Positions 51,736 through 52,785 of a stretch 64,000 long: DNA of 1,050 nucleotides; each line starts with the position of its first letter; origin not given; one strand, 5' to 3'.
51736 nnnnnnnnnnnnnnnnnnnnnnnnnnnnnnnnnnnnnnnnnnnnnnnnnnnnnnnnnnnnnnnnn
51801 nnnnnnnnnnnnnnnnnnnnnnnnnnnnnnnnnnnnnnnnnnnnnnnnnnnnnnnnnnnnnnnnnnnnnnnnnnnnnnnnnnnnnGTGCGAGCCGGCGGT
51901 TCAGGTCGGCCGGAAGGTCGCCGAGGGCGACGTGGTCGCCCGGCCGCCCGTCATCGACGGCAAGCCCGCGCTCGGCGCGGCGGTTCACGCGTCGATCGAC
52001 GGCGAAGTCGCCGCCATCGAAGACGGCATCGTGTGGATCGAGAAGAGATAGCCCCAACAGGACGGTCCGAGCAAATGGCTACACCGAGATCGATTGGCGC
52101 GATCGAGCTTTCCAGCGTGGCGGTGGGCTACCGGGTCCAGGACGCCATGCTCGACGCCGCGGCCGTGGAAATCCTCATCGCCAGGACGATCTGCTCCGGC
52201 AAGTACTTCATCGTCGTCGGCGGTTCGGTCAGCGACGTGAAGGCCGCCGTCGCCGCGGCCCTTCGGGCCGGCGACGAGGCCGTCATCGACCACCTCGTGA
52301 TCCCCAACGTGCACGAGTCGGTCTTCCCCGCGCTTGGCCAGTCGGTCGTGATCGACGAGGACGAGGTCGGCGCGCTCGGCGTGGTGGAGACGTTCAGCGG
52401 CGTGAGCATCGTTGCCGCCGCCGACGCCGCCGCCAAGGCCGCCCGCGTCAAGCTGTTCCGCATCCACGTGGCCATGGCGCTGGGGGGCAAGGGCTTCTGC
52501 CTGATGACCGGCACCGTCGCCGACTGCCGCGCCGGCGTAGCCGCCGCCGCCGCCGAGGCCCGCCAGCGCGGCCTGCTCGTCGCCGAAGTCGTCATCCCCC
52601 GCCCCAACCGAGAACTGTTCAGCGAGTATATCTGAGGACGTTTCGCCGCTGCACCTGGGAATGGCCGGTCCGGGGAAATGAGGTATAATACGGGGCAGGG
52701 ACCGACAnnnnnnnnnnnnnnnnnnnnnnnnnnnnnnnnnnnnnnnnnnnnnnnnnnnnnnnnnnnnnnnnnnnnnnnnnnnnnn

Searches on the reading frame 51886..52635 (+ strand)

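Call 72: search_protein_families(library=ncbifam, proteins=[window:51886-52635:+], max_evalue=0.001)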
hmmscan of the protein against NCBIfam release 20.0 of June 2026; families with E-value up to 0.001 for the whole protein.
window:51886-52635:+ (249 aa): 5 families
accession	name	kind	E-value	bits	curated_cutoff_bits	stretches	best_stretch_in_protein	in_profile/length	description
TIGR02526.1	eut_PduT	equivalog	1.7e-31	109.3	250.3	1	68-244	3-178/182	ethanolamine utilization microcompartment shell protein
NF012018.0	PRK15474.1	equivalog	7.4e-16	58.3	133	1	163-244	3-82/97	ethanolamine utilization microcompartment protein EutM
NF053792.1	beta_CO2some_O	equivalog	4.4e-14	52.4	270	2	162-244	7-87/205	beta-carboxysome assembly protein CcmO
NF012010.0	PRK15466.1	equivalog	5e-10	39.7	218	1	162-242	3-81/166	ethanolamine utilization microcompartment protein EutK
NF053791.1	BMC_CsoS1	equivalog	3.6e-09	36.8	166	2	163-244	8-88/93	alpha-carboxysome major shell protein CsoS1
